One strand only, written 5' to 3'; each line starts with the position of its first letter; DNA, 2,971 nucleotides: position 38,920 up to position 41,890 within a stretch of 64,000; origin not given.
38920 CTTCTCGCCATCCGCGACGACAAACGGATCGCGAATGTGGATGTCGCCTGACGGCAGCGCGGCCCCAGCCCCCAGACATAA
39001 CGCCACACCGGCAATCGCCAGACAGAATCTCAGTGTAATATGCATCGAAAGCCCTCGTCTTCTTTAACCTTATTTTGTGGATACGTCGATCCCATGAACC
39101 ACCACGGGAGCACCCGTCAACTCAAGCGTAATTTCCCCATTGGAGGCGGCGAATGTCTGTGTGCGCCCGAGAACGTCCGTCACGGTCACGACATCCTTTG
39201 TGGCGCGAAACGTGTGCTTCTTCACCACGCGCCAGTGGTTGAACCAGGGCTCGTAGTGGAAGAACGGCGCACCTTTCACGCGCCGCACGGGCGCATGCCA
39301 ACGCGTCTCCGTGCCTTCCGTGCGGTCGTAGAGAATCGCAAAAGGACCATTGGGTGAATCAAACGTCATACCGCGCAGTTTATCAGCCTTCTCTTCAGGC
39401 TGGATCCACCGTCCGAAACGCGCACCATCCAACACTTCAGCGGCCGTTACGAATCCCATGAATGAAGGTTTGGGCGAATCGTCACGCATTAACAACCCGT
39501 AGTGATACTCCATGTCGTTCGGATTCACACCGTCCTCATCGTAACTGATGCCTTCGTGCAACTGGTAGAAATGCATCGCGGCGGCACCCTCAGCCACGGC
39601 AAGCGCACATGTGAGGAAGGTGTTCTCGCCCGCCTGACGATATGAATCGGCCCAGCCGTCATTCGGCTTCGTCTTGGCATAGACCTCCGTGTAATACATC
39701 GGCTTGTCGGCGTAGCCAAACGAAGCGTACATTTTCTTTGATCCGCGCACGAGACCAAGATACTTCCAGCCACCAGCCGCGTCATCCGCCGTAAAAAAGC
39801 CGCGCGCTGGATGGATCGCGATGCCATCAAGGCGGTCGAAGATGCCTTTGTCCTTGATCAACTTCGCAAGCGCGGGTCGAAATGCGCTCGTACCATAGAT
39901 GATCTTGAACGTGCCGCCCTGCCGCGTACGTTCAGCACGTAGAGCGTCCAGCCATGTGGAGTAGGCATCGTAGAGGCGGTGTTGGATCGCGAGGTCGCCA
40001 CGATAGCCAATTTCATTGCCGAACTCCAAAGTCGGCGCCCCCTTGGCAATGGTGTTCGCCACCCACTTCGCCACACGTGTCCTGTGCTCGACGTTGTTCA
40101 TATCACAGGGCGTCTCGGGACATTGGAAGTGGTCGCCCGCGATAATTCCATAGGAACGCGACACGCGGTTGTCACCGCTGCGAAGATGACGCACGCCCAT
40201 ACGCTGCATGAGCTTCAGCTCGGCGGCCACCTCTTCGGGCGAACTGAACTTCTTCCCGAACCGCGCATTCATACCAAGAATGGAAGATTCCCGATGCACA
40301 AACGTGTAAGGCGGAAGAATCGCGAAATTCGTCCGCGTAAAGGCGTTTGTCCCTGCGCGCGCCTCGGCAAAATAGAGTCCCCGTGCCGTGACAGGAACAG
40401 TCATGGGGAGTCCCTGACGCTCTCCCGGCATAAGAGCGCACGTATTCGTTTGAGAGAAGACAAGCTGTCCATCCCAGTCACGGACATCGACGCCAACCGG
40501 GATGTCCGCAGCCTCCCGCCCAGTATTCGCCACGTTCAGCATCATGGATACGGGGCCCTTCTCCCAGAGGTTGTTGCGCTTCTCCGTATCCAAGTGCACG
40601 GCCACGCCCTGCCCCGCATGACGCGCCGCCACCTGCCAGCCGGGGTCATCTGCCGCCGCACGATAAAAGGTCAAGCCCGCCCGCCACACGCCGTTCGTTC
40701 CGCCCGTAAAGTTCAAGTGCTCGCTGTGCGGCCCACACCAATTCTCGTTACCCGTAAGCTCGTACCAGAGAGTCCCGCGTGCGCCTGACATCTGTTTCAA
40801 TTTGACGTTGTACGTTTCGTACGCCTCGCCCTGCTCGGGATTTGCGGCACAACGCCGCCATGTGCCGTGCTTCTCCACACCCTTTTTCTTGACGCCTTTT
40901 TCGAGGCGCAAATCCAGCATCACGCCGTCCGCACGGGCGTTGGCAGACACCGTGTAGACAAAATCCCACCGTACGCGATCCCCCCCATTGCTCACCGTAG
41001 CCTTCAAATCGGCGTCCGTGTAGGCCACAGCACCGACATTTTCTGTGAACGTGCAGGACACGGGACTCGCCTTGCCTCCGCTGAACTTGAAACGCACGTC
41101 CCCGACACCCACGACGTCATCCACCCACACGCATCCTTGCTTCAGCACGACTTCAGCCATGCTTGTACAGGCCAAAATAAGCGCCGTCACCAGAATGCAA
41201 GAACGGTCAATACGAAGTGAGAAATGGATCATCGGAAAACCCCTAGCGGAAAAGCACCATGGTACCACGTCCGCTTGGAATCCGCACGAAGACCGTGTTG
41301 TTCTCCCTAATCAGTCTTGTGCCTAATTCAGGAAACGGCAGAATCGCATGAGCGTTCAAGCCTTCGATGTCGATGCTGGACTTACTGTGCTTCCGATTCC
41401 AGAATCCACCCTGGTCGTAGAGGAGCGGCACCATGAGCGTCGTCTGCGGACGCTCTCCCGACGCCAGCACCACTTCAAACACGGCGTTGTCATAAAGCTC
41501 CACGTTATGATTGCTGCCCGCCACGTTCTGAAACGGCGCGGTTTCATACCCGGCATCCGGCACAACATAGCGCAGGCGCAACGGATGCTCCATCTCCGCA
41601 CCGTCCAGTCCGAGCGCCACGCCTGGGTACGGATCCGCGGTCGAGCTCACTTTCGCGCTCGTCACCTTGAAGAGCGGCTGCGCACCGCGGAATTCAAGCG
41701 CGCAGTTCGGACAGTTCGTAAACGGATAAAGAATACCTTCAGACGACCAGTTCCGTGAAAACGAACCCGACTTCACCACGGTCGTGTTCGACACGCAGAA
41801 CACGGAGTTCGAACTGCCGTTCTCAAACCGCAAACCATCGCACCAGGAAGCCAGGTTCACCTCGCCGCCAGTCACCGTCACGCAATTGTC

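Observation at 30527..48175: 17.6-kb single-strand glycan-degradation cluster with a tandemly duplicated [beta-helix surface protein]-[clan GH-A hydrolase] module and no SusC/SusD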

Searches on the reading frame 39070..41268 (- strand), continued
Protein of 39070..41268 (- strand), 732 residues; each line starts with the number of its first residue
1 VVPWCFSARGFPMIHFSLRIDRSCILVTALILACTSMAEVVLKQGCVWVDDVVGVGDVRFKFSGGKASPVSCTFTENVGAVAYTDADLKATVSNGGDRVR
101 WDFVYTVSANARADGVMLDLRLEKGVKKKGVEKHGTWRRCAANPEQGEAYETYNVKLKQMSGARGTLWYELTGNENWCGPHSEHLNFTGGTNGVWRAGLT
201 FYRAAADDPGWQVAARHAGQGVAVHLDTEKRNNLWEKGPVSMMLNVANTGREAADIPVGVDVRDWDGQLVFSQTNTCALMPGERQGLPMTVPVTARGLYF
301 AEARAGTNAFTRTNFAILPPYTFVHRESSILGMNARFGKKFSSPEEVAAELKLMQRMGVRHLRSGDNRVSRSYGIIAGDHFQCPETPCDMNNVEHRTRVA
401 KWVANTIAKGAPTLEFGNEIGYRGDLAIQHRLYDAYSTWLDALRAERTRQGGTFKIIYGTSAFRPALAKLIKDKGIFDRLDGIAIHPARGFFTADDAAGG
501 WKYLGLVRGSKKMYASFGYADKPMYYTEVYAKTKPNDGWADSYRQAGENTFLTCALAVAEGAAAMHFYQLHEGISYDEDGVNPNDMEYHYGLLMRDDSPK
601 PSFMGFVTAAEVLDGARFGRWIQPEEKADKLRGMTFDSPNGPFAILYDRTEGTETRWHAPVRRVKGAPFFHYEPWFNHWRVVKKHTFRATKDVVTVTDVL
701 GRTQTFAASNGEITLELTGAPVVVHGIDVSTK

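Call 66: find_related_loci(query=A2, collection=genome_contigs, flank=10000)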
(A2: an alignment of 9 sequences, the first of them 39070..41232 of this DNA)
Query A2 (720 aa) in genome_contigs; peptide patterns used: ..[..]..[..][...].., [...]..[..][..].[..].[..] (x = any residue, [..] = any of these).
108 stretches matched a pattern; 24 encode a relative of the query (tblastn E <= 1e-3); 24 distinct loci.
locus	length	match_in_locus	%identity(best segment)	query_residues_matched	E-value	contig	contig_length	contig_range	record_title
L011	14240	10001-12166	46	10-718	0e+0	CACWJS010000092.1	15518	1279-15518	uncultured bacterium isolate RUG10640 genome assembly, contig: RUG10640_asm_92, whole genome shotgun sequence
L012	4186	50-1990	47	73-718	0e+0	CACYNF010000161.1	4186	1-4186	uncultured bacterium isolate RUG12088 genome assembly, contig: RUG12088_asm_161, whole genome shotgun sequence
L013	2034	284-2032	45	35-604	3e-155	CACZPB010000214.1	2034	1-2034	uncultured bacterium isolate RUG12822 genome assembly, contig: RUG12822_asm_214, whole genome shotgun sequence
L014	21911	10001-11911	37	76-715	2e-125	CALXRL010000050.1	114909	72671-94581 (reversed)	MAG: uncultured Victivallales bacterium isolate E12__bin89 genome assembly, contig: E12__k127_5792568, whole genome shot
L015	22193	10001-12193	33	7-718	2e-120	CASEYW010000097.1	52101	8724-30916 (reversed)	uncultured bacterium isolate SI.B33.metabat-bins.71 genome assembly, contig: SI.B33.metabat-bins.71.fa_k141_220291, whol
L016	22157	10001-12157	45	17-718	0e+0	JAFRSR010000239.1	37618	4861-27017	MAG: Kiritimatiellae bacterium isolate RGIG2765 Goat_Omasum-5__c363446, whole genome shotgun sequence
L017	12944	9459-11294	38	79-717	3e-111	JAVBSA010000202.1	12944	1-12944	MAG: Victivallis sp. isolate EPI_MAG_00211 c_000011704532, whole genome shotgun sequence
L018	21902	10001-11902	35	78-715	1e-109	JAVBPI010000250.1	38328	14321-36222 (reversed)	MAG: Thermoguttaceae bacterium isolate EPI_MAG_00135 c_000006929302, whole genome shotgun sequence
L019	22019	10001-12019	34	40-716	5e-109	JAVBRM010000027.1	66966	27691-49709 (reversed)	MAG: Victivallaceae bacterium isolate EPI_MAG_00195 c_000000610259, whole genome shotgun sequence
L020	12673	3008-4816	37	79-715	7e-109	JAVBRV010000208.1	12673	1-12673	MAG: Victivallaceae bacterium isolate EPI_MAG_00205 c_000009266745, whole genome shotgun sequence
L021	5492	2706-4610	36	77-715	1e-108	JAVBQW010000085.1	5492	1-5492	MAG: Thermoguttaceae bacterium isolate EPI_MAG_00177 c_000002751779, whole genome shotgun sequence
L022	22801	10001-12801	37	70-715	7e-108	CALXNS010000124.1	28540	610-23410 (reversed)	MAG: uncultured Victivallis sp. isolate E24__bin120 genome assembly, contig: E24__k127_104044, whole genome shotgun sequ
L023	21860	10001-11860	38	93-718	6e-119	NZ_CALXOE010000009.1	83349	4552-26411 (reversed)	MAG: uncultured Victivallis sp. isolate BRZ_FG__bin79 BRZ_FG__NODE_557_length_83349_cov_7.686978, whole genome shotgun s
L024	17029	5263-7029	38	115-715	5e-105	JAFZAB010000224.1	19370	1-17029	MAG: Victivallales bacterium isolate RGIG7578 Water_buffalos_Omasum-3__c756958, whole genome shotgun sequence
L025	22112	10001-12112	34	1-718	2e-103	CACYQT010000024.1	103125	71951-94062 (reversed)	uncultured bacterium isolate RUG12186 genome assembly, contig: RUG12186_asm_24, whole genome shotgun sequence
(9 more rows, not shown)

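Call 93: search_protein_families(library=pfam, proteins=[L014:8925-9698:+, L019:9068-9841:+, L023:8828-9625:+, L001:9242-9964:+, L019:12026-14908:+, L023:11864-14920:+, L014:7896-8921:+], max_evalue=0.001)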
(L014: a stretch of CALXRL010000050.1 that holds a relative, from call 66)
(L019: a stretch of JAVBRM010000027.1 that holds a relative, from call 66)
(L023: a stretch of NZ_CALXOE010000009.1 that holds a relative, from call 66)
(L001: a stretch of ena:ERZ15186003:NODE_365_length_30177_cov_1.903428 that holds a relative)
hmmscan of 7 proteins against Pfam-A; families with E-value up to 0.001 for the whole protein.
L014:8925-9698:+ (258 aa): 0 families

L019:9068-9841:+ (258 aa): 1 family
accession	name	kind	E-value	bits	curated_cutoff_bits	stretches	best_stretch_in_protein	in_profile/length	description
PF07963.17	N_methyl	-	0.00022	21.1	21.2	1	8-28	7-27/27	Prokaryotic N-terminal methylation motif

L023:8828-9625:+ (266 aa): 1 family
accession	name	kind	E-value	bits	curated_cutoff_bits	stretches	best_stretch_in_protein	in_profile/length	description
PF07963.17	N_methyl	-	0.00028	20.8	21.2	1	20-40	7-27/27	Prokaryotic N-terminal methylation motif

L001:9242-9964:+ (241 aa): 2 families
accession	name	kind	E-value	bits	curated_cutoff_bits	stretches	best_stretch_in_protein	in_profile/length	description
PF07963.17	N_methyl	-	9.7e-10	38.1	21.2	1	1-27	1-27/27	Prokaryotic N-terminal methylation motif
PF07596.16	SBP_bac_10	-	0.00011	22.8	23.3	1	32-77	2-47/268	Protein of unknown function (DUF1559)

L019:12026-14908:+ (961 aa): 3 families
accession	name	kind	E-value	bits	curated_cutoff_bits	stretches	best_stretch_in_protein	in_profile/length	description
PF02449.21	Glyco_hydro_42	-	2.3e-16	60.5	21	1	130-280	97-253/376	Beta-galactosidase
PF10633.15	NPCBM_assoc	-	2e-05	25.2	24.4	1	757-818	2-63/78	NPCBM-associated, NEW3 domain of alpha-galactosidase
PF08532.16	Glyco_hydro_42M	-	4.5e-05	23.5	25.8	1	456-611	36-190/207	Beta-galactosidase trimerisation domain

L023:11864-14920:+ (1019 aa): 5 families
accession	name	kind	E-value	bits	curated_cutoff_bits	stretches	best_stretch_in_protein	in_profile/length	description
PF02449.21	Glyco_hydro_42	-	1.5e-15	57.9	21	1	162-263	125-232/376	Beta-galactosidase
PF08532.16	Glyco_hydro_42M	-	6.8e-06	26.2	25.8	1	456-564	34-134/207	Beta-galactosidase trimerisation domain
PF23090.1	MBTPS1_4th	-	3.4e-05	23.8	27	1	434-515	24-106/275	MBTPS1, fourth GATase-like domain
PF10633.15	NPCBM_assoc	-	7e-05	23.4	24.4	1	759-821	2-64/78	NPCBM-associated, NEW3 domain of alpha-galactosidase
PF00754.31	F5_F8_type_C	-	0.0006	20.4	28.2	0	917-999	25-113/127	F5/8 type C domain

L014:7896-8921:+ (342 aa): 2 families
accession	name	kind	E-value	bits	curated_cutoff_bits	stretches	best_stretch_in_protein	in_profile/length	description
PF00356.27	LacI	-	5.8e-14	52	27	1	14-56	2-44/46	Bacterial regulatory proteins, lacI family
PF13377.12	Peripla_BP_3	-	1.4e-12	48.5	26.5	1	179-329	1-158/167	Periplasmic binding protein-like domain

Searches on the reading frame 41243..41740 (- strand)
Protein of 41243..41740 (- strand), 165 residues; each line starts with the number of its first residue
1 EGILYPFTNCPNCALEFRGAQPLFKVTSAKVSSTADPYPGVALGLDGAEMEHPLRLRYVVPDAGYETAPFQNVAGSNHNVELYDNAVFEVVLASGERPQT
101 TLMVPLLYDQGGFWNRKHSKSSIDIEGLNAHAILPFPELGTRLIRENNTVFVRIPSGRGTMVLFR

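Call 79: find_related_loci(query=A4, collection=metagenome_contigs, flank=8000)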
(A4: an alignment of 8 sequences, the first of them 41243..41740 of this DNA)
Query A4 (165 aa) in metagenome_contigs; peptide patterns used: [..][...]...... (x = any residue, [..] = any of these).
87 stretches matched a pattern; 5 encode a relative of the query (tblastn E <= 1e-3); 5 distinct loci.
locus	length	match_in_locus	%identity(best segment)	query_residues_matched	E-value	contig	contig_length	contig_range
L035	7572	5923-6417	100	1-165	8e-115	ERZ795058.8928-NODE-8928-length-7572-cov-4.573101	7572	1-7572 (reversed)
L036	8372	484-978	100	1-165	3e-114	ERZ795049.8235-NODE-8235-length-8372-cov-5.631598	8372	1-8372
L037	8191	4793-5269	38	5-165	5e-30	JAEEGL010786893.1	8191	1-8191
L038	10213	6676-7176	34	6-165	8e-25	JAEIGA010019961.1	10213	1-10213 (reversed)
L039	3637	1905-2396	36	6-165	8e-23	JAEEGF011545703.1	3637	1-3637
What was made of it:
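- Tried and rejected: A C-terminal-domain-only alignment worked (call 79).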

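Call 85: search_protein_families(library=pfam, proteins=[L037:72-1220:+, L037:2078-3301:-, L037:5280-7640:+, L038:805-1884:+, L038:2000-2914:+, L038:2947-3711:+, L038:3746-5008:+], max_evalue=0.001)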
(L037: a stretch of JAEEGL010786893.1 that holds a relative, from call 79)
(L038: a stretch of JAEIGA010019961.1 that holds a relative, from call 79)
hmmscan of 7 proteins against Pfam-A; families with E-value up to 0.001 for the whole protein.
L037:72-1220:+ (382 aa): 2 families
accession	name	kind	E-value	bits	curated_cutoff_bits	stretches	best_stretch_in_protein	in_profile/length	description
PF18952.6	DUF5696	-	7.2e-27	94.6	25.6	1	16-374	264-612/612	Family of unknown function (DUF5696)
PF19773.5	DUF6259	-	2.2e-05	24.1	28.7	1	36-247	78-291/300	Domain of unknown function (DUF6259)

L037:2078-3301:- (407 aa): 3 families
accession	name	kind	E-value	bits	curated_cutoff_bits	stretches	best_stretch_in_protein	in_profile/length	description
PF13377.12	Peripla_BP_3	-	2.9e-30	106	26.5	1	126-287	3-167/167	Periplasmic binding protein-like domain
PF12833.13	HTH_18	-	2.4e-19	69.9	33.6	1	321-396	5-80/80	Helix-turn-helix domain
PF00165.29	HTH_AraC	-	3e-08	34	26.6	1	359-395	7-42/42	Bacterial regulatory helix-turn-helix proteins, AraC family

L037:5280-7640:+ (786 aa): 0 families

L038:805-1884:+ (359 aa): 2 families
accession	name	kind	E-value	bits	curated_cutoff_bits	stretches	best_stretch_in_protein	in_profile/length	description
PF00534.26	Glycos_transf_1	-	2.2e-05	24.5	26.4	1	186-334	12-169/172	Glycosyl transferases group 1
PF13692.12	Glyco_trans_1_4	-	0.00032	21.4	27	1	191-322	3-141/142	Glycosyl transferases group 1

L038:2000-2914:+ (304 aa): 1 family
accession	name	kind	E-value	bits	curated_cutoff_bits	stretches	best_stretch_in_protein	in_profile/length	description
PF00698.26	Acyl_transf_1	-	3e-25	89.8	32.7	1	6-271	3-267/319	Acyl transferase domain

L038:2947-3711:+ (254 aa): 3 families
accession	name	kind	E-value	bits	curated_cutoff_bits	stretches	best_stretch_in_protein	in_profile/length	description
PF13561.12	adh_short_C2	-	1e-67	228.6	27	1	13-252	1-235/236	Enoyl-(Acyl carrier protein) reductase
PF00106.31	adh_short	-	5.2e-59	199.4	26.6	1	7-205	1-192/195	short chain dehydrogenase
PF08659.16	KR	-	2.6e-15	57.2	22.6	1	10-166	4-153/180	KR domain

L038:3746-5008:+ (420 aa): 2 families
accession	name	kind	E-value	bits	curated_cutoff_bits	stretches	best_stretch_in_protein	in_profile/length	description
PF00149.33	Metallophos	-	1.2e-14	55.6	21.5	1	176-337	2-190/191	Calcineurin-like phosphoesterase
PF12850.12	Metallophos_2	-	1.2e-05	25.9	27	1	176-338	2-119/154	Calcineurin-like phosphoesterase superfamily domain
